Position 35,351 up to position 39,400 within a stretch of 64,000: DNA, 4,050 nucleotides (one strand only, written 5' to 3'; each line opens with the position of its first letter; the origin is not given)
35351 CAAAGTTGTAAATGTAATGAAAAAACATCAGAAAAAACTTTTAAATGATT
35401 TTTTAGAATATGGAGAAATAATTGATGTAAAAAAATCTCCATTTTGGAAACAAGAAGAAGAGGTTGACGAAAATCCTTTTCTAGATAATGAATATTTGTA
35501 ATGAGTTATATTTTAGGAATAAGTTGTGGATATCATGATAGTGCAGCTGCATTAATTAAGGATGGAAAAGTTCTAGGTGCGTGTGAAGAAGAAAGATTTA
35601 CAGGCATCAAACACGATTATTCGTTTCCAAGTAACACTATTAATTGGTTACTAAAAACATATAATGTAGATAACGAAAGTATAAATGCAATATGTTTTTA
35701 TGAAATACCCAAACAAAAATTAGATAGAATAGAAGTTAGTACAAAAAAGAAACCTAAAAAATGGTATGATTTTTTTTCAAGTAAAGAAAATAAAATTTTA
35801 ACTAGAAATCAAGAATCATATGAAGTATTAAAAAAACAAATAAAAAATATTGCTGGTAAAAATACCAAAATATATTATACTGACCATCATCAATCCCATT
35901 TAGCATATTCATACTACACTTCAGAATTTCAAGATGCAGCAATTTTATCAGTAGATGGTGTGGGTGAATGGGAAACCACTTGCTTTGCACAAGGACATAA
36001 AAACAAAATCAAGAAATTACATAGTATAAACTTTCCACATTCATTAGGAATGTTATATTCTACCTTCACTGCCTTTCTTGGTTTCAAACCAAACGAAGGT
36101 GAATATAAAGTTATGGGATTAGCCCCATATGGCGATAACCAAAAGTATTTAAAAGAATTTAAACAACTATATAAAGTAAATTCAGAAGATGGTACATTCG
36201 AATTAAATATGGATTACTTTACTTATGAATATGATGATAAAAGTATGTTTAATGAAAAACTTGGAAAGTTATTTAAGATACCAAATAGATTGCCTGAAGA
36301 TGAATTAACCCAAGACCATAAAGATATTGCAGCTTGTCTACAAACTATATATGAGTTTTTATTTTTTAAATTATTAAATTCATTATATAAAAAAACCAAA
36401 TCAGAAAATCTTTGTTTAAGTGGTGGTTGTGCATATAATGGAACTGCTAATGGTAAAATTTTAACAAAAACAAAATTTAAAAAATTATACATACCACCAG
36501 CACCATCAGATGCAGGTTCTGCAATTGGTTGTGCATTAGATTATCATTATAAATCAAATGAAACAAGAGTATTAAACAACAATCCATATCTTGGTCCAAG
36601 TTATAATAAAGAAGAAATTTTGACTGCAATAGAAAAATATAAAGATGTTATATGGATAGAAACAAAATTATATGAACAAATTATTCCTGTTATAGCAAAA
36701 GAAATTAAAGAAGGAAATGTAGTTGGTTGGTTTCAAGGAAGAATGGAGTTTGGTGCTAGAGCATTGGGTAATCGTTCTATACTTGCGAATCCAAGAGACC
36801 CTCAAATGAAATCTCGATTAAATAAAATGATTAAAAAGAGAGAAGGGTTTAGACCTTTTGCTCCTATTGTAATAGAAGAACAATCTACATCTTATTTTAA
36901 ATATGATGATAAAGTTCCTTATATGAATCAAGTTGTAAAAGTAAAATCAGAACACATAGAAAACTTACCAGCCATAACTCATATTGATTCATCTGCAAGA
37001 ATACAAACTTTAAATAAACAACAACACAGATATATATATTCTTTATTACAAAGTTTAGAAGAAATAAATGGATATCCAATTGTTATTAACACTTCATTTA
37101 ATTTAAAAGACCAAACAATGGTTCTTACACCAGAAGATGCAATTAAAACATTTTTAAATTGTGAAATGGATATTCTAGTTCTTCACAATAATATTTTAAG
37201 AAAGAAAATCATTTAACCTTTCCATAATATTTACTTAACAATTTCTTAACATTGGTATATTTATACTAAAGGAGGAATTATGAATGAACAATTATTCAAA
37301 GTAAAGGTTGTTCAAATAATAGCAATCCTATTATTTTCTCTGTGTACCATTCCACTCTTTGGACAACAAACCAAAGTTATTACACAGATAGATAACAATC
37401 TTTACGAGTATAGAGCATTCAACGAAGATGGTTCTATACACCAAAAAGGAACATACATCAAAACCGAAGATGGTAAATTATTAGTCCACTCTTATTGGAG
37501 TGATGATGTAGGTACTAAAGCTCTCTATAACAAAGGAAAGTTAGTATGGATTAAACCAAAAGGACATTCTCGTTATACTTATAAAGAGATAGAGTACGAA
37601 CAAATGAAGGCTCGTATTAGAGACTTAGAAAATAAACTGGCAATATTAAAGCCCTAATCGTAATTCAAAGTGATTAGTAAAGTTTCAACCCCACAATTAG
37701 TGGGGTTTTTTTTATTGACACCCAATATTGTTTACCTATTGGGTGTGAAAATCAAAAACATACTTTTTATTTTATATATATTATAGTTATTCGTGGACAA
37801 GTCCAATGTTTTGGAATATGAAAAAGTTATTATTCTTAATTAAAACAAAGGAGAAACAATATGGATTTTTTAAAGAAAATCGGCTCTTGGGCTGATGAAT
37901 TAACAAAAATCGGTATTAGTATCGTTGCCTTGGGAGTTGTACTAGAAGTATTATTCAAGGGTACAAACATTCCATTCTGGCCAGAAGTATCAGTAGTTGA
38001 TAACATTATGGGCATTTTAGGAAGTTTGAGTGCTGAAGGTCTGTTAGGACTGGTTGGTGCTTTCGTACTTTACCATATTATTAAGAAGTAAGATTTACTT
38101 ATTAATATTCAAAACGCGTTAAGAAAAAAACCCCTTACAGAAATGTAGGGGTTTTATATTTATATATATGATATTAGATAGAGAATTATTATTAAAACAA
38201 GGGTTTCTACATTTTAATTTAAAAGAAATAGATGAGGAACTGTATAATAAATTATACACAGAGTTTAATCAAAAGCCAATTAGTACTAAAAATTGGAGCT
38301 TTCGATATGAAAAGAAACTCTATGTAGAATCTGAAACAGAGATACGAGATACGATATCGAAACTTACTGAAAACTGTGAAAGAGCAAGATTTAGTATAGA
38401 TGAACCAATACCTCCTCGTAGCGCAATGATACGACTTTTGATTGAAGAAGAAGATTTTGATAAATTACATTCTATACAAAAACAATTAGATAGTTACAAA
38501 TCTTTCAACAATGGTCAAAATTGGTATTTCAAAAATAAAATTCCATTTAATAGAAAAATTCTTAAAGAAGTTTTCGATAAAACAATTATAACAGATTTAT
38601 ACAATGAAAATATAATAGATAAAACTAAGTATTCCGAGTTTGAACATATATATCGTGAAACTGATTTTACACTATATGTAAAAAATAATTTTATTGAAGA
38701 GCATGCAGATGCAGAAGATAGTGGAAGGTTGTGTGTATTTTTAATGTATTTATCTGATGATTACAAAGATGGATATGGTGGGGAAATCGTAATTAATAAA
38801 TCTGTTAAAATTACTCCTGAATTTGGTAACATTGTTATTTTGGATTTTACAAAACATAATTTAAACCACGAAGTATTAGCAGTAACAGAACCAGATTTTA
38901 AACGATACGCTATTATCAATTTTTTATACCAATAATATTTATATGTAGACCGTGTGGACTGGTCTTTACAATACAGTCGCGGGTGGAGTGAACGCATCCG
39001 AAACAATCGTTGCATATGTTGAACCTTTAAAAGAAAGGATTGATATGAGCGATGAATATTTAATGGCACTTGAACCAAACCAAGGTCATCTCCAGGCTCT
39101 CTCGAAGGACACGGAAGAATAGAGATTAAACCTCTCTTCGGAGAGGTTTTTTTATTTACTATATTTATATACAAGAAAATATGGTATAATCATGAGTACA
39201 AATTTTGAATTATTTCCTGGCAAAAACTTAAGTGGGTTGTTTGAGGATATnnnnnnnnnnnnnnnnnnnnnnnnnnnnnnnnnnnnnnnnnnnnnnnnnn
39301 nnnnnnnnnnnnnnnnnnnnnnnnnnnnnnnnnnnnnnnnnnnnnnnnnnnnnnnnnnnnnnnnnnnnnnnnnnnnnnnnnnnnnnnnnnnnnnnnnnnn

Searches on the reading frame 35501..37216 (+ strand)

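Call 8: search_protein_families(library=phrogs, proteins=[window:35501-37216:+], max_evalue=0.01)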
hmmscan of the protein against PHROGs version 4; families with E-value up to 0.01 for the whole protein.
window:35501-37216:+ (571 aa): 2 families
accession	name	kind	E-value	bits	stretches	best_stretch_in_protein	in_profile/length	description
phrog_1601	-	moron, auxiliary metabolic gene and host takeover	2e-123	414.3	1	3-567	2-527/528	Nol-like carbamoyltransferase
phrog_20469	-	moron, auxiliary metabolic gene and host takeover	4.3e-35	122.1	1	398-561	7-171/181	Nol-like carbamoyltransferase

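Call 9: search_protein_families(library=pfam, proteins=[window:35501-37216:+], max_evalue=0.01)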
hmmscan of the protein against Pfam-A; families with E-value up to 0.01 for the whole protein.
window:35501-37216:+ (571 aa): 2 families
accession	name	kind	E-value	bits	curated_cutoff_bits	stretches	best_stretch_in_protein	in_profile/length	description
PF02543.21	Carbam_trans_N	-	8.3e-75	252.8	24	1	4-346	2-346/346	Carbamoyltransferase N-terminus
PF16861.10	Carbam_trans_C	-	2.9e-66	222.6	27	1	399-568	1-170/170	Carbamoyltransferase C-terminus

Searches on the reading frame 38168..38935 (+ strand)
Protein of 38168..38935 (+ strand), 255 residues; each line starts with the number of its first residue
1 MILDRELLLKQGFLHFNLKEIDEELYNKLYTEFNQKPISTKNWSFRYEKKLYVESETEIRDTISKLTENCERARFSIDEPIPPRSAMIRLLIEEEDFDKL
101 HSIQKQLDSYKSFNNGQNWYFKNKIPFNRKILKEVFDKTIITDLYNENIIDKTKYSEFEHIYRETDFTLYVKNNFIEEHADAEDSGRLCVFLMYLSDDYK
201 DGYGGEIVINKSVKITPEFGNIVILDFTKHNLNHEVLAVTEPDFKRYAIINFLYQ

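Call 8: search_protein_families(library=phrogs, proteins=[window:38168-38935:+], max_evalue=0.01)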
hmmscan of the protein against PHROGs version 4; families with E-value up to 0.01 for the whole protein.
window:38168-38935:+ (255 aa): 1 family
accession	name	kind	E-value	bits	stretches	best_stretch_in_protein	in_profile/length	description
phrog_2297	-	DNA, RNA and nucleotide metabolism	3.2e-07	31.8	1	115-250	26-156/163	DNA endonuclease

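Call 9: search_protein_families(library=pfam, proteins=[window:38168-38935:+], max_evalue=0.01)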
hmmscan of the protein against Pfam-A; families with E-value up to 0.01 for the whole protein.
window:38168-38935:+ (255 aa): 2 families
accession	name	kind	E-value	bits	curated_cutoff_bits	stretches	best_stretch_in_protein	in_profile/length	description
PF13640.12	2OG-FeII_Oxy_3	-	1.2e-10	42.7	27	1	167-253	3-97/98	2OG-Fe(II) oxygenase superfamily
PF13661.12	2OG-FeII_Oxy_4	-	0.00011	23.1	27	1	167-249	3-93/98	2OG-Fe(II) oxygenase superfamily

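Call 15: find_related_loci(query=window:38168-38935:+, collection=viral_contigs, flank=3000)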
Query window:38168-38935:+ (255 aa) in viral_contigs; peptide patterns used: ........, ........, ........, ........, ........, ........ (x = any residue, [..] = any of these).
4 stretches matched a pattern; 1 encode a relative of the query (tblastn E <= 1e-3); 1 distinct loci.
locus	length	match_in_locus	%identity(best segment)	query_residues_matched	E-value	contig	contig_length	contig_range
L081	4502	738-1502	94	1-255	5e-166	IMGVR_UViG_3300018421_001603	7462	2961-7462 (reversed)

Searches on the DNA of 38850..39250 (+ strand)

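Call 4: search_rna_families(source=window, start=38850, end=39250, threshold=evalue, max_evalue=10, show_alignments=3)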
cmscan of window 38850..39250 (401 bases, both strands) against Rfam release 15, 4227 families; matches with E-value up to 10: 11.
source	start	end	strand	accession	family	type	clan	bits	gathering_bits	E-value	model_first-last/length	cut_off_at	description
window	39130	39190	+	RF02952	dfrA-dnaX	Gene; sRNA;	-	24.6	48.6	1.6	1-76/76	no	dfrA-dnaX RNA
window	39118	39185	-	RF02064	STnc370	Gene; sRNA;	-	23.6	54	0.78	1-71/71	no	Enterobacterial sRNA STnc370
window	39012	39159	+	RF02076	STnc100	Gene; sRNA;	-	22.2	47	0.0073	1-206/206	no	Gammaproteobacterial sRNA STnc100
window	39082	39155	+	RF01859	Phe_leader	Cis-reg; leader;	-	22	55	0.22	1-125/125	no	Phenylalanine leader peptide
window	39094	39157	+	RF02371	PyrG_leader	Cis-reg; leader;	-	21.7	65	1.4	1-78/78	no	PyrG leader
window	39022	39154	+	RF02452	ncr1575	Gene; sRNA;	-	20.7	60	1.1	1-212/212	no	Bacillus sRNA ncr1575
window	39123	39145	+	RF01716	PhotoRC-I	Cis-reg;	-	17.4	45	0.039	1-44/44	no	PhotoRC-I RNA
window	39050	39152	+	RF01400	istR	Gene; antitoxin;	-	17.4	45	0.34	1-130/130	no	istR Hfq binding RNA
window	39128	39194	-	RF02083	OrzO-P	Gene; antitoxin;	-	17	60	3.1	1-76/76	no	OrzO-P RNA antitoxin family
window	39098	39171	+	RF02621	BSnc120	Gene; sRNA;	-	13.1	114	8.4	1-88/88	no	Brucella sRNA 120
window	39017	39133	+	RF02409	snoR125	Gene; snRNA; snoRNA; CD-box;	-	11.1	100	4.9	1-200/200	no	Small nucleolar RNA snoR125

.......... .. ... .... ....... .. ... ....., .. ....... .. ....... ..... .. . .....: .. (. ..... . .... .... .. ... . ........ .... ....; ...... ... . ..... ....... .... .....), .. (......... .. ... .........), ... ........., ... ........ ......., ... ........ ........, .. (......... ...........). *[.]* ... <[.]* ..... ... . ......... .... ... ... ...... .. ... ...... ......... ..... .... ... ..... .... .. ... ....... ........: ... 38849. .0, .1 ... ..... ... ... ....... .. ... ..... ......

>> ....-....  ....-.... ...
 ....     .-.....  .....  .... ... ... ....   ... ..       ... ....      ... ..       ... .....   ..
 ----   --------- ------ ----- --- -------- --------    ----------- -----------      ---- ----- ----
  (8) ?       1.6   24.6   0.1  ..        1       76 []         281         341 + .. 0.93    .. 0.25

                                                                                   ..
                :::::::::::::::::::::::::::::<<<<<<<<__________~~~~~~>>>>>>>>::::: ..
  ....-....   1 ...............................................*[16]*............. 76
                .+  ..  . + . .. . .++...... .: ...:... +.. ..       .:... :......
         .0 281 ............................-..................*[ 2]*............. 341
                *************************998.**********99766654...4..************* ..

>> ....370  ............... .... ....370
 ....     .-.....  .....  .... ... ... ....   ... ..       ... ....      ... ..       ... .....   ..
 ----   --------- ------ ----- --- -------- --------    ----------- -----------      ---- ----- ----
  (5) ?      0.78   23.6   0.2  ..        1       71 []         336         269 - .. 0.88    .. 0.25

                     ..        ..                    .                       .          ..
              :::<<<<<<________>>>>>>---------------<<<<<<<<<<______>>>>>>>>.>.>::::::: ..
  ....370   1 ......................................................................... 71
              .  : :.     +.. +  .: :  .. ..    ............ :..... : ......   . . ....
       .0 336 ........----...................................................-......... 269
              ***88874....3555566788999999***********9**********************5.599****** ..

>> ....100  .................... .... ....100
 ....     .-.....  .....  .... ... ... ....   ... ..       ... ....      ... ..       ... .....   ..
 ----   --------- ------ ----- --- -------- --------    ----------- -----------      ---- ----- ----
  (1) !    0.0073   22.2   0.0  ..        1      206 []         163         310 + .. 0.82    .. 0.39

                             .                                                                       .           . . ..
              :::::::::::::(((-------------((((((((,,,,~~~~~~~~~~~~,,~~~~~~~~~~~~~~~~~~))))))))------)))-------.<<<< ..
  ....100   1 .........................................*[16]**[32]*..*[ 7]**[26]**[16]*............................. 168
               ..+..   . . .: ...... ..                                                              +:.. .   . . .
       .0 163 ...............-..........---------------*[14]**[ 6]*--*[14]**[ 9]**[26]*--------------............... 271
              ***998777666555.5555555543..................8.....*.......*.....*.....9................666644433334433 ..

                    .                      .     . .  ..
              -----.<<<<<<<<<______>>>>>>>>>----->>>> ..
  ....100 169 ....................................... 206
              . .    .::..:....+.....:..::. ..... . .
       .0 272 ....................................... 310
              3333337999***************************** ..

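Call 10: search_dna_similar(query=window:38900-39200:+, collection=phages, mode=distant, max_rows=40, max_evalue=0.01)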
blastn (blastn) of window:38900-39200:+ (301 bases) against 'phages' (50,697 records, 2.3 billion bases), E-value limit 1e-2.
No match.

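Call 87: search_dna_similar(query=window:38944-39125:+, collection=phages, mode=distant, max_evalue=10, max_rows=20)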
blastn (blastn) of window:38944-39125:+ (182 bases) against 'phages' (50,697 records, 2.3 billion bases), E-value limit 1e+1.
Records with a match: 38; places in all: 39; records where one place covers at least 80% of the query: 0.
Best place of each record, by identity: >=99% 10; 95-99% 8; 90-95% 8; 80-90% 12.
By first word of the organism name: Escherichia 7; Staphylococcus 6; Synechococcus 4; Bacillus 3; Aeromonas 2; Prochlorococcus 2; Cronobacter 2; Pectobacterium 2; Vibrio 2; Clostridium 2; and 6 more.
By host as written in the record: Escherichia coli 5; - 2; Bacillus cereus BtB2-4 2; Prochlorococcus MED4 2; Cronobacter sakazakii 2; Escherichia coli K-12 subsr. MG1655 2; Pectobacterium carotovorum subsp. carotovorum strain CBBL19-1-37 2; Synechococcus sp. WH7803 2; and 15 more.
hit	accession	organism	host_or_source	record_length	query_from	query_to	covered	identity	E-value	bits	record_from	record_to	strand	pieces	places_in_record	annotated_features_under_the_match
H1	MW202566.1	Caudoviricetes sp.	Manatee Spring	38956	91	128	21%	81.6%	2e+0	38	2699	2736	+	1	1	hypothetical protein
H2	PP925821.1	Escherichia phage Eeyore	Escherichia coli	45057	83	117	19%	81.6%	7e+0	37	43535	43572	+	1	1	none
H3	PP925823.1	Escherichia phage LMessi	Escherichia coli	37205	83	117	19%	81.6%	7e+0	37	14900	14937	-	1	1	none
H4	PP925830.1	Escherichia phage CharmingMan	Escherichia coli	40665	83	117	19%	81.6%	7e+0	37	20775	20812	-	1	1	none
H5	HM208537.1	Escherichia phage HK639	Escherichia coli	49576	83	117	19%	81.6%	7e+0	37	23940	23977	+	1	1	unknown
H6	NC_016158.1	Escherichia phage HK639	Escherichia coli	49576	83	117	19%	81.6%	7e+0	37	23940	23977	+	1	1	hypothetical protein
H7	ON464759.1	Fusobacterium phage JD-Fnp1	Fusobacterium nucleatum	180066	58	89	18%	87.5%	2e+0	37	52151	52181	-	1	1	PC4 and SFRS1-interacting protein binding, transciptional co-activator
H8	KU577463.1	Bacillus phage Deep Blue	Bacillus cereus BtB2-4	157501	86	113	15%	89.3%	7e+0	36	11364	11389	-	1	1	hypothetical protein (x2)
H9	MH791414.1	Aeromonas phage Aswh_1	Aeromonas salmonicida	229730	48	75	15%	89.3%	7e+0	36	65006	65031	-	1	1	DNA primase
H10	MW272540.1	Aeromonas phage ZPAH1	Aeromonas hydrophila J1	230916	48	75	15%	89.3%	7e+0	36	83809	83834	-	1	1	DNA primase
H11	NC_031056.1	Bacillus phage Deep Blue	Bacillus cereus BtB2-4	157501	86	113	15%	89.3%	7e+0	36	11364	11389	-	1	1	hypothetical protein (x2)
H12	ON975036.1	Bacillus phage Thurquoise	Bacillus thuringiensis strain ATCC10792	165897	86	113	15%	89.3%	7e+0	36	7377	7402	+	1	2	LTR; left direct terminal repeat; redundant terminal region of the ... | hypothetical protein (x2)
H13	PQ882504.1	Enterobacter phage FENT2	Enterobacter kobei AG07E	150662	82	107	14%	96.2%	5e-2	44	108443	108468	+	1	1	virion structural protein | thioredoxin domain protein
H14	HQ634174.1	Prochlorococcus phage MED4-213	Prochlorococcus MED4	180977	57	82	14%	92.3%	6e-1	39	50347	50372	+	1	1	hypothetical protein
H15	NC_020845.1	Prochlorococcus phage MED4-213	Prochlorococcus MED4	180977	57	82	14%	92.3%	6e-1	39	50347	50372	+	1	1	hypothetical protein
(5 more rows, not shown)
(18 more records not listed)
